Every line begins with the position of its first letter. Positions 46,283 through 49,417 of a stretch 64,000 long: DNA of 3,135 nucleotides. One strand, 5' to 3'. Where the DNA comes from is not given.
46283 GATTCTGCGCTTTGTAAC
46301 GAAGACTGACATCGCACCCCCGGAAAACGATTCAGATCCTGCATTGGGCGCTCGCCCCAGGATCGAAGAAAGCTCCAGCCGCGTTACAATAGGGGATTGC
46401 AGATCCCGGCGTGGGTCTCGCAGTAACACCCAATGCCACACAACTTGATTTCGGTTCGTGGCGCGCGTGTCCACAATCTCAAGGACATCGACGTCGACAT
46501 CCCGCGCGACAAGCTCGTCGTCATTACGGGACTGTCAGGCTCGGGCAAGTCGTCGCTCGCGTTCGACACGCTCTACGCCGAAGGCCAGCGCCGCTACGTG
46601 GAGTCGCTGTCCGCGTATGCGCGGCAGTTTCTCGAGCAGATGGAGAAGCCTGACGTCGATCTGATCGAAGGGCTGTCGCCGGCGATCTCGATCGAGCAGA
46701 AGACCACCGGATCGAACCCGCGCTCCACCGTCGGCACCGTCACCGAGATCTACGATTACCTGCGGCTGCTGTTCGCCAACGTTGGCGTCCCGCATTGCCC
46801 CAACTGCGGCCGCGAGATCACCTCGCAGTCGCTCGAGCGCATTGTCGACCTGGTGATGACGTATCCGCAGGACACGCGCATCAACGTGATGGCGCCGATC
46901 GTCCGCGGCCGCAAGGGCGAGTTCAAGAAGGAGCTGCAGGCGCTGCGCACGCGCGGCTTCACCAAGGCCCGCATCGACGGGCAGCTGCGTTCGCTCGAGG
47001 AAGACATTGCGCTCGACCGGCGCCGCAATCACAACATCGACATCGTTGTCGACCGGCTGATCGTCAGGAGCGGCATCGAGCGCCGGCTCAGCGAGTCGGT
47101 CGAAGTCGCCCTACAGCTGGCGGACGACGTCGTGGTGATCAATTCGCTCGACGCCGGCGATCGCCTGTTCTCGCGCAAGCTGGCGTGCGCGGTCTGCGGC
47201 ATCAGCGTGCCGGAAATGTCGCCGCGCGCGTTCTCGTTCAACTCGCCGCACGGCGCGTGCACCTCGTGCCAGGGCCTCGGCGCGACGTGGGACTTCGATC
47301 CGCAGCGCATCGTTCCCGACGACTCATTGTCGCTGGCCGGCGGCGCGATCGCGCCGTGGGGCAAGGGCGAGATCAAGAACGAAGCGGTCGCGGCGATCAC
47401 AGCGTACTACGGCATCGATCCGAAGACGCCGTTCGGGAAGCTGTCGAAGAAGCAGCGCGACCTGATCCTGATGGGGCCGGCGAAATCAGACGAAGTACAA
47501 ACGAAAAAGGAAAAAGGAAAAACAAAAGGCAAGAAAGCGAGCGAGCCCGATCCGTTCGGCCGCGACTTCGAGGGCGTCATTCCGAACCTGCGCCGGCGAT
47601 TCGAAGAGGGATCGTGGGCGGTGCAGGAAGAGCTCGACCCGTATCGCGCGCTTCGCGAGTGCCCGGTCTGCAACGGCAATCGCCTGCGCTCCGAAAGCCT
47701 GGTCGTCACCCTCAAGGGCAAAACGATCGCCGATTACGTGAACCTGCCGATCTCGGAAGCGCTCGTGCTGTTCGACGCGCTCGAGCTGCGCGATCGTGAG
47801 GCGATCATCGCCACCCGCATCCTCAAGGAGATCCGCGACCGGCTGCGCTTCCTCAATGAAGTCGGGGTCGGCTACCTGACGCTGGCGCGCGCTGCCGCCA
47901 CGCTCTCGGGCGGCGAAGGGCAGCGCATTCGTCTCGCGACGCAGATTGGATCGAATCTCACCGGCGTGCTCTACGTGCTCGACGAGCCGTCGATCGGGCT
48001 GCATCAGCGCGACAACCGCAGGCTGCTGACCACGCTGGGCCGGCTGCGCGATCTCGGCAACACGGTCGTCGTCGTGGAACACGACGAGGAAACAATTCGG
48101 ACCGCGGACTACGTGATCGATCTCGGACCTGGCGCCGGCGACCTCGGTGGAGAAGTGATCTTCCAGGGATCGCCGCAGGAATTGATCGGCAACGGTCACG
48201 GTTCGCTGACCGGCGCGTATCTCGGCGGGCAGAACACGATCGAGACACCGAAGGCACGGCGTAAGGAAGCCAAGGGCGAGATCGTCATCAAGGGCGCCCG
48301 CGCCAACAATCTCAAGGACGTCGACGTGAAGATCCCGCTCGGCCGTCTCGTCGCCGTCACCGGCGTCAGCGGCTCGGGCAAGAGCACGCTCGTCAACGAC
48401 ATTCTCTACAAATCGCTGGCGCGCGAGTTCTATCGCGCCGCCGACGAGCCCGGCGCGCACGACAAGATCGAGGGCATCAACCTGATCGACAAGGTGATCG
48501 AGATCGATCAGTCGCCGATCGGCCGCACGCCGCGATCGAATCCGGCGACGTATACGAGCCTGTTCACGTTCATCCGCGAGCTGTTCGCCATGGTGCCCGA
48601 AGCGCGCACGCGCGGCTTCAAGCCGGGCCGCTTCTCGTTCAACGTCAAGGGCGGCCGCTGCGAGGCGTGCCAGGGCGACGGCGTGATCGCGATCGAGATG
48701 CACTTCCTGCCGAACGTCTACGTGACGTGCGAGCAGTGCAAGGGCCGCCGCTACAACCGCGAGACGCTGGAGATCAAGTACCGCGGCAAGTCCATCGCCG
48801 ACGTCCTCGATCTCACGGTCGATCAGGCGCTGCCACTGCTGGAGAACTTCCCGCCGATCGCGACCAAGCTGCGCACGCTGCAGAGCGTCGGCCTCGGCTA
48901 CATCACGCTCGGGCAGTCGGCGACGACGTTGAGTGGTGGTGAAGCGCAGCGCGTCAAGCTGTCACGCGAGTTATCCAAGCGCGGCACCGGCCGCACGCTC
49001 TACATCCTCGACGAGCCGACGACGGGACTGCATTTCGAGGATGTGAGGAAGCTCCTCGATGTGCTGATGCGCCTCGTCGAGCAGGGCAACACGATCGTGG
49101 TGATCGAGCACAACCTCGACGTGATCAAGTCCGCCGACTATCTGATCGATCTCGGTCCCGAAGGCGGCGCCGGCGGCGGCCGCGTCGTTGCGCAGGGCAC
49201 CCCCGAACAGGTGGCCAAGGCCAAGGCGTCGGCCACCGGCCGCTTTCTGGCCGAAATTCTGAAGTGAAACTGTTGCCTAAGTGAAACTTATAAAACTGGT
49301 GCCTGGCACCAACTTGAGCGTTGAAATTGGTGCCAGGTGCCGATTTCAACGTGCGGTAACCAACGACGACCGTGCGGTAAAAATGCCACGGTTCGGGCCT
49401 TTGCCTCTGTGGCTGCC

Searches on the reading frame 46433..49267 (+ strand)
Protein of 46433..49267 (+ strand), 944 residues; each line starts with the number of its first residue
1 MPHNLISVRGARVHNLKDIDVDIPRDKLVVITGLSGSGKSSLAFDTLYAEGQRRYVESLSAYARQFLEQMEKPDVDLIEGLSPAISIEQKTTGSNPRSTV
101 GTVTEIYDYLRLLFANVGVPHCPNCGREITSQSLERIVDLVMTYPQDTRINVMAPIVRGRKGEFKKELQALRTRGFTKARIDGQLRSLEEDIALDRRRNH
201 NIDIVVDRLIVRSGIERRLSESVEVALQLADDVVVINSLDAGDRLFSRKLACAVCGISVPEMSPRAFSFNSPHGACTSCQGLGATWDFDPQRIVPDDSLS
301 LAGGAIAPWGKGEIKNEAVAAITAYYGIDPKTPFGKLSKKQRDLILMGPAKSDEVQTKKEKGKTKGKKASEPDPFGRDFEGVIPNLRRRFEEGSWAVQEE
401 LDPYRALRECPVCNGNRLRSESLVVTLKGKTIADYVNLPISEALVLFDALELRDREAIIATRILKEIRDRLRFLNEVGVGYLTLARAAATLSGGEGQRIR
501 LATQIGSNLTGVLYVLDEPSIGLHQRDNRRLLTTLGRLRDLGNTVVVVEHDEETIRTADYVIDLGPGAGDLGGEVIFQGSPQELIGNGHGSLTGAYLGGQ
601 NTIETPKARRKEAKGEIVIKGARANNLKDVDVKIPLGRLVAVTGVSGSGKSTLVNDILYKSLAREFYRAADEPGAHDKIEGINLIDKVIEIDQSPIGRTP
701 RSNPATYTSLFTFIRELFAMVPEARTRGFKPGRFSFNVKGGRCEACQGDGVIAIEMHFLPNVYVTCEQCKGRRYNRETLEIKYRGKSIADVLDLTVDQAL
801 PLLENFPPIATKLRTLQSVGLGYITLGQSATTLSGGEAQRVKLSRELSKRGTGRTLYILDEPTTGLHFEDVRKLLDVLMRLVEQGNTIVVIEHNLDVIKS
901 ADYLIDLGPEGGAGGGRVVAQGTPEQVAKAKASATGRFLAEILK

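Call 75: search_protein_families(library=pfam, proteins=[window:46433-49267:+], max_evalue=0.00001)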
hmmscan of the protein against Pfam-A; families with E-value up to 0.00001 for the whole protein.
window:46433-49267:+ (944 aa): 8 families
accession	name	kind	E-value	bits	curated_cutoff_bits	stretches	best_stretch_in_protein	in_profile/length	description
PF17760.6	UvrA_inter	-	3.2e-35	120.7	23.3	1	132-238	1-107/109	UvrA interaction domain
PF17755.6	UvrA_DNA-bind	-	1.9e-23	83.3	23.2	1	289-400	1-107/110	UvrA DNA-binding domain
PF00005.33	ABC_tran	-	3.5e-21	76.7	25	0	627-658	1-32/137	ABC transporter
PF02463.25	SMC_N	-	1.3e-09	38.3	40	0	832-906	136-210/220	RecF/RecN/SMC N terminal domain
PF13191.12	AAA_16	-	1.7e-09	38.8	32.6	0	635-665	22-51/167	AAA ATPase domain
PF13555.12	AAA_29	-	6.9e-08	32.6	27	0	631-656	16-44/61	P-loop containing region of AAA domain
PF20703.3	nSTAND1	-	2e-06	28.2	27.1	0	23-52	30-59/379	Novel STAND NTPase 1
PF03193.22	RsgA_GTPase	-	4.1e-06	27.2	30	0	624-674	94-144/174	RsgA GTPase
